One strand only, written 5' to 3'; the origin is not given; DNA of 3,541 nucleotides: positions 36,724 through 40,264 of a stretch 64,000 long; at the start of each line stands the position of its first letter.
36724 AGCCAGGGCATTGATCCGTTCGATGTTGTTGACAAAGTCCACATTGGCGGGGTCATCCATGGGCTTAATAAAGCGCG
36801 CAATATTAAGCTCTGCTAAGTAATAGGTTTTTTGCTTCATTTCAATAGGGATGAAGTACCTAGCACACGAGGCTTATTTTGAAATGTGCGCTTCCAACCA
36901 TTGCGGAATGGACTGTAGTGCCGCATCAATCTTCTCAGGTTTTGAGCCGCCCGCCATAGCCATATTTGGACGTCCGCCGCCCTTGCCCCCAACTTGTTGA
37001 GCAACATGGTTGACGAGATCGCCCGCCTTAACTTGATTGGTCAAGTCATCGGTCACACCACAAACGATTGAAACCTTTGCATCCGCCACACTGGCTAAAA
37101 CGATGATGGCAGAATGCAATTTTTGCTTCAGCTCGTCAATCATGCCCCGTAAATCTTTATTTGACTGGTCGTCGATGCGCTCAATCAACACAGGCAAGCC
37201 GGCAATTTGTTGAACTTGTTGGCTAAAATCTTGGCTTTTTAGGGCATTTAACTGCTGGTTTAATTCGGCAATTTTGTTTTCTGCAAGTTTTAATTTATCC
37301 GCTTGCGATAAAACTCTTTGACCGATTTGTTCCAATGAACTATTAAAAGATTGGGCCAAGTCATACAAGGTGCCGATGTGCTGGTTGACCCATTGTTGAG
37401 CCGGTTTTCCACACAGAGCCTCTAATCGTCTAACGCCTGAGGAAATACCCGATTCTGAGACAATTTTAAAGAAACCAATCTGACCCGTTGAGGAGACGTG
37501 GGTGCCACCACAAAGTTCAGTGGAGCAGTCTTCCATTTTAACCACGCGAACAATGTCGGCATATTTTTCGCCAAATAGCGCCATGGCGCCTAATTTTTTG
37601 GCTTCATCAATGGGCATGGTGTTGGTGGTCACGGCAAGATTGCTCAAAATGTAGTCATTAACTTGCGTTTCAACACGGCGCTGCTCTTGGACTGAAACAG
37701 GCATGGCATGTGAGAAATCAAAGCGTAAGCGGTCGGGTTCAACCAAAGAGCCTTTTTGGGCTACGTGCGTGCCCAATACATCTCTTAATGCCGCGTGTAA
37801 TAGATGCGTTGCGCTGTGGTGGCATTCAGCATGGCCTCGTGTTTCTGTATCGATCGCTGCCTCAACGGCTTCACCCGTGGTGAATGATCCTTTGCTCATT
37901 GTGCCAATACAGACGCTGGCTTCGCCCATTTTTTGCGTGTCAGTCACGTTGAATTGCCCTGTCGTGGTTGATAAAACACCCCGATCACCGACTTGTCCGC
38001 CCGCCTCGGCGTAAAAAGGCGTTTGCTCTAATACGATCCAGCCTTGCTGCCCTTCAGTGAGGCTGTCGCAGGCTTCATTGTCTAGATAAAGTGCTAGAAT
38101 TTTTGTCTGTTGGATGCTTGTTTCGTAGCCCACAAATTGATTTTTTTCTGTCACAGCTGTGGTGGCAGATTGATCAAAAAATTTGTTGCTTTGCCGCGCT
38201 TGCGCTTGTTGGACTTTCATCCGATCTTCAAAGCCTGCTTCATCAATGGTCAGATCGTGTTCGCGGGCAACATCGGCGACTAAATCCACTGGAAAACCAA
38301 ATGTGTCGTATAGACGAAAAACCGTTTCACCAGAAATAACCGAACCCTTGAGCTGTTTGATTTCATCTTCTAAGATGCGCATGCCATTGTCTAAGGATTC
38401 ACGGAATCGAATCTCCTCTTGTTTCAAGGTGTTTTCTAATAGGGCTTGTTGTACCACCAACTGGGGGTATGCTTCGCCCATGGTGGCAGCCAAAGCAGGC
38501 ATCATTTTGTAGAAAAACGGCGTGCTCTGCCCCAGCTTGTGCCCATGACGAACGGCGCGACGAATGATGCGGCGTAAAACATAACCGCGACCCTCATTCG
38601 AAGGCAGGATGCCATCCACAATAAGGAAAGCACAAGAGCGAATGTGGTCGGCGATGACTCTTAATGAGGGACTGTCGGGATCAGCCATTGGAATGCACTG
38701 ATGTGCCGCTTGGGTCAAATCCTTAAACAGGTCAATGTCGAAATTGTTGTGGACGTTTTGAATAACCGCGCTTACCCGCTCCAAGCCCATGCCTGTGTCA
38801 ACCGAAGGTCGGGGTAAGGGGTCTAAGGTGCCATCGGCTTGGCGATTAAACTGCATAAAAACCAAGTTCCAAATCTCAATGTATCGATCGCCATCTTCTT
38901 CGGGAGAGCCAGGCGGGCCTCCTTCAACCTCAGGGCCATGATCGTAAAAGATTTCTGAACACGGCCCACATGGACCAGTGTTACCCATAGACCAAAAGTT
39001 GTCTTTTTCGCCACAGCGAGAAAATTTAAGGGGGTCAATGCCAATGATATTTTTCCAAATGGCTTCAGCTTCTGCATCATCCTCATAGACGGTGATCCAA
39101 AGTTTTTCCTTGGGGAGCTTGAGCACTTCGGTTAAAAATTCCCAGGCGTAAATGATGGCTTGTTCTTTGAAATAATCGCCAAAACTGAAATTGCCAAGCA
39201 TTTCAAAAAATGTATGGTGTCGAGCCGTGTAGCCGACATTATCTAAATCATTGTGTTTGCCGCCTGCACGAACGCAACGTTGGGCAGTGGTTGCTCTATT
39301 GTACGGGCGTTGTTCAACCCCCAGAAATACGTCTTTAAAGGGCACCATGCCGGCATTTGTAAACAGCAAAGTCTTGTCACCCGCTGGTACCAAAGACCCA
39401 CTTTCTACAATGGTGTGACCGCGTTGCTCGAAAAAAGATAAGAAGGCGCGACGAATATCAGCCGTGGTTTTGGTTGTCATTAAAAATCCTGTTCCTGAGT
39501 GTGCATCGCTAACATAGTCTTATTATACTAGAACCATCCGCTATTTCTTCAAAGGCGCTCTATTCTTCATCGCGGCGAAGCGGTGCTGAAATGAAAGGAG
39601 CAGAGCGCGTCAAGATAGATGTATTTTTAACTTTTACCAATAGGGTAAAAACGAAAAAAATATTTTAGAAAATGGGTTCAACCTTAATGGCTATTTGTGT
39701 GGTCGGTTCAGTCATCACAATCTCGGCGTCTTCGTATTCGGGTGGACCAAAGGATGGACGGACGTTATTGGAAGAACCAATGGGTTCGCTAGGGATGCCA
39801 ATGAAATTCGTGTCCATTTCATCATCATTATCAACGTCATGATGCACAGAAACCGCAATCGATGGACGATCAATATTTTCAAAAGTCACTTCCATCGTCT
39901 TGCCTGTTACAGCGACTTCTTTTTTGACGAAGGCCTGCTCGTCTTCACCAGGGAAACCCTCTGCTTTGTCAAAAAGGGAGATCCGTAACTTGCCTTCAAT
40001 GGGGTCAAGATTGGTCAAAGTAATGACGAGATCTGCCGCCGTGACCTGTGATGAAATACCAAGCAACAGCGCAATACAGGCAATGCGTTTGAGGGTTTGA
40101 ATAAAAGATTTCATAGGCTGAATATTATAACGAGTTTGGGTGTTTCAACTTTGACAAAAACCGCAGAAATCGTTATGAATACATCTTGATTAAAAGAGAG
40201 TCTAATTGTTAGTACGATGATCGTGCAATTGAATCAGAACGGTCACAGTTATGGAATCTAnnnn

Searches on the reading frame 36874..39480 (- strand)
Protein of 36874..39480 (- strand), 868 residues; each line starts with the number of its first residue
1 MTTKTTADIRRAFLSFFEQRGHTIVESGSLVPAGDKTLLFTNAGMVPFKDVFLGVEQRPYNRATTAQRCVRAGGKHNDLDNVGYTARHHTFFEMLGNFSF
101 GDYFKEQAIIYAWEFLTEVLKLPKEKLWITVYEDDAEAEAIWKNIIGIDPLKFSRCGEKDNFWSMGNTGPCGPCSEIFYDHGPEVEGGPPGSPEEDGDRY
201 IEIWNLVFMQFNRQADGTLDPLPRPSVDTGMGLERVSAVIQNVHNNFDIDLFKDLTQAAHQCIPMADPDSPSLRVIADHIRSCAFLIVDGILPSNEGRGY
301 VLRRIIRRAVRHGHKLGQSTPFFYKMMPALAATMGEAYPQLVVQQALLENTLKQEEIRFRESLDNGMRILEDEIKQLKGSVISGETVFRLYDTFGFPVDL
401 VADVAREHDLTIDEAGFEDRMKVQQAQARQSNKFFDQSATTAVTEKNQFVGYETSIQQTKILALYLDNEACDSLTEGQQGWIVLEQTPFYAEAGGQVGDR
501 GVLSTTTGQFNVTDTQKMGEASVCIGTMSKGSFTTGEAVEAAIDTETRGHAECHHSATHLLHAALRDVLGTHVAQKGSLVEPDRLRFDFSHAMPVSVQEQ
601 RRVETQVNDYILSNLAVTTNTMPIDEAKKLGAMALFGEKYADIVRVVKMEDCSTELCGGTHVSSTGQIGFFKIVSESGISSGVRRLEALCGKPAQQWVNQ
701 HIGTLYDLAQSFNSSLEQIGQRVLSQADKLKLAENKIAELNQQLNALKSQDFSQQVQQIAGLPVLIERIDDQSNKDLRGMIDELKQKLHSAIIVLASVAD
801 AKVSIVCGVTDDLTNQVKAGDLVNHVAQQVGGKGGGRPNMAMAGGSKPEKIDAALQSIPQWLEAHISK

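Call 78: find_homologous_proteins(query=window:36874-39480:-, max_evalue=1e-100)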
Query window:36874-39480:- (868 aa): 8000 proteins with E <= 1e-100 among 8000 candidates; the best 120 are listed.
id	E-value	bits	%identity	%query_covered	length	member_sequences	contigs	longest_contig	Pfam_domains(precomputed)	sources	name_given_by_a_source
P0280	0.0e+0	1951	98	100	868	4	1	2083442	PF01411.25,PF07973.20,PF02272.25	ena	-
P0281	0.0e+0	1189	59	99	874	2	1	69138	PF01411.25,PF07973.20,PF02272.25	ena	-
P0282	0.0e+0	1185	60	100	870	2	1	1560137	PF01411.25,PF07973.20,PF02272.25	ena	-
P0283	0.0e+0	1161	58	100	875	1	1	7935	PF01411.25,PF07973.20,PF02272.25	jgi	jgi:alanyl-tRNA synthetase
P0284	0.0e+0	1160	58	100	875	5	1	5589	PF01411.25,PF07973.20,PF02272.25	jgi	jgi:alanyl-tRNA synthetase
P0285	0.0e+0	1157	58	100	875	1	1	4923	PF01411.25,PF07973.20,PF02272.25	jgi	jgi:alanyl-tRNA synthetase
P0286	0.0e+0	1153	58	99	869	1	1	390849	PF01411.25,PF07973.20,PF02272.25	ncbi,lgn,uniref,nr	ncbi:alanyl-tRNA synthetase [Sulfurivirga caldicuralii]|uniref:Alanine--tRNA ligase n=2 Tax=Sulfuriv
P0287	0.0e+0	1152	58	99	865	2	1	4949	PF01411.25,PF07973.20,PF02272.25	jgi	jgi:alanyl-tRNA synthetase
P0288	0.0e+0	1152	59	99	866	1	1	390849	PF01411.25,PF07973.20,PF02272.25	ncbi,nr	ncbi:alanine--tRNA ligase [Sulfurivirga caldicuralii]|nr:alanine--tRNA ligase [Sulfurivirga caldicur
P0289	0.0e+0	1150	59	100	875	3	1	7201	PF01411.25,PF07973.20,PF02272.25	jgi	-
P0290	0.0e+0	1149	57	100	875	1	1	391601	PF01411.25,PF07973.20,PF02272.25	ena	-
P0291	0.0e+0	1149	58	100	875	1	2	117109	PF01411.25,PF07973.20,PF02272.25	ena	-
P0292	0.0e+0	1149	59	99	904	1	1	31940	PF01411.25,PF07973.20,PF02272.25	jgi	jgi:alanyl-tRNA synthetase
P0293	0.0e+0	1147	59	99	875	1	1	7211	PF01411.25,PF07973.20,PF02272.25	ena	-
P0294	0.0e+0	1147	59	99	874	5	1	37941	PF01411.25,PF07973.20,PF02272.25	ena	-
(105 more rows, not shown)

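Call 79: find_encoding_contigs(protein=P0280, flank=10000, max_places=3)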
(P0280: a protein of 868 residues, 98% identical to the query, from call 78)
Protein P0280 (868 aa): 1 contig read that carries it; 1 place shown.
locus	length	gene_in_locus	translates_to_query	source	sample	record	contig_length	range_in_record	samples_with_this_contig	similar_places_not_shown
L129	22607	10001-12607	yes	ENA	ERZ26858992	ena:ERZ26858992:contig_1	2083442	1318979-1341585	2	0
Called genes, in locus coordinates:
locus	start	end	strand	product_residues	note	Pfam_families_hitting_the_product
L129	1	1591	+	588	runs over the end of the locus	PF02518:HATPase_c, PF13589:HATPase_c_3, PF01119:DNA_mis_repair, PF08676:MutL_C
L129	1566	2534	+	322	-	PF01745:IPT, PF01715:IPPT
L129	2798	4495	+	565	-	PF02776:TPP_enzyme_N, PF00205:TPP_enzyme_M, PF02775:TPP_enzyme_C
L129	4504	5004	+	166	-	PF01842:ACT, PF22629:ACT_AHAS_ss, PF13710:ACT_5, PF10369:ALS_ss_C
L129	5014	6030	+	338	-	PF02826:2-Hacid_dh_C (weak), PF03446:NAD_binding_2 (faint), PF03807:F420_oxidored (weak), PF07991:KARI_N, PF01450:KARI_C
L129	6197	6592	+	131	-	PF03013:Pyr_excise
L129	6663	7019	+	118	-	-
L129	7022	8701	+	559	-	PF01019:G_glu_transpept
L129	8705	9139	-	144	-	PF08327:AHSA1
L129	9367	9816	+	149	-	PF09912:DUF2141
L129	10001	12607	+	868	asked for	PF01411:tRNA-synt_2c, PF07973:tRNA_SAD, PF02272:DHHA1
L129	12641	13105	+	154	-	PF11695:DUF3291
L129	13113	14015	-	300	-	PF00753:Lactamase_B, PF12706:Lactamase_B_2 (weak)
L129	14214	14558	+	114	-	PF13826:Monooxy_af470-like (weak)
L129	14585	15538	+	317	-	PF03446:NAD_binding_2, PF03807:F420_oxidored (weak), PF14833:NAD_binding_11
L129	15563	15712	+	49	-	-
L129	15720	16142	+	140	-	PF00775:Dioxygenase_C (faint)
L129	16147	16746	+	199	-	PF01725:Ham1p_like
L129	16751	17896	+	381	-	PF04055:Radical_SAM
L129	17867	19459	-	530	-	PF20154:LNT_N, PF00795:CN_hydrolase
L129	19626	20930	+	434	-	PF00919:UPF0004, PF04055:Radical_SAM, PF01938:TRAM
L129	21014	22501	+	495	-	PF13541:ChlI, PF01078:Mg_chelatase, PF07728:AAA_5 (weak), PF00493:MCM (weak), PF13335:Mg_chelatase_C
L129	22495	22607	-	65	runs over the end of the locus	-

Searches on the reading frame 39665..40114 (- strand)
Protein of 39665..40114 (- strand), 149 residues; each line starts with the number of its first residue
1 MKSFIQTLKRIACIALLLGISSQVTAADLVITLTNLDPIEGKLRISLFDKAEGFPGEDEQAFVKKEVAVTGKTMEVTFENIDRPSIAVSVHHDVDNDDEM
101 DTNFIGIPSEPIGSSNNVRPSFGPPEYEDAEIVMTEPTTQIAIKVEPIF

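Call 3: search_protein_families(library=pfam, proteins=[window:39665-40114:-], max_evalue=0.01)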
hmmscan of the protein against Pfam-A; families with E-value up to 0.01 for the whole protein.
window:39665-40114:- (149 aa): 1 family
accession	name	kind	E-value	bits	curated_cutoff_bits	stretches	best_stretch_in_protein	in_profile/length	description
PF09912.14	DUF2141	-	2.5e-29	101.9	24.4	1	31-141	1-111/112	Uncharacterized protein conserved in bacteria (DUF2141)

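Call 77: find_related_loci(query=window:39665-40114:-, collection=metagenome_contigs, flank=6000)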
Query window:39665-40114:- (149 aa) in metagenome_contigs; peptide patterns used: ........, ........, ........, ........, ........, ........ (x = any residue, [..] = any of these).
180 stretches matched a pattern; 1 encode a relative of the query (tblastn E <= 1e-3); 1 distinct loci.
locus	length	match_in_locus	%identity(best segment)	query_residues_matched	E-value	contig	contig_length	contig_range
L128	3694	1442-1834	38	11-135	2e-24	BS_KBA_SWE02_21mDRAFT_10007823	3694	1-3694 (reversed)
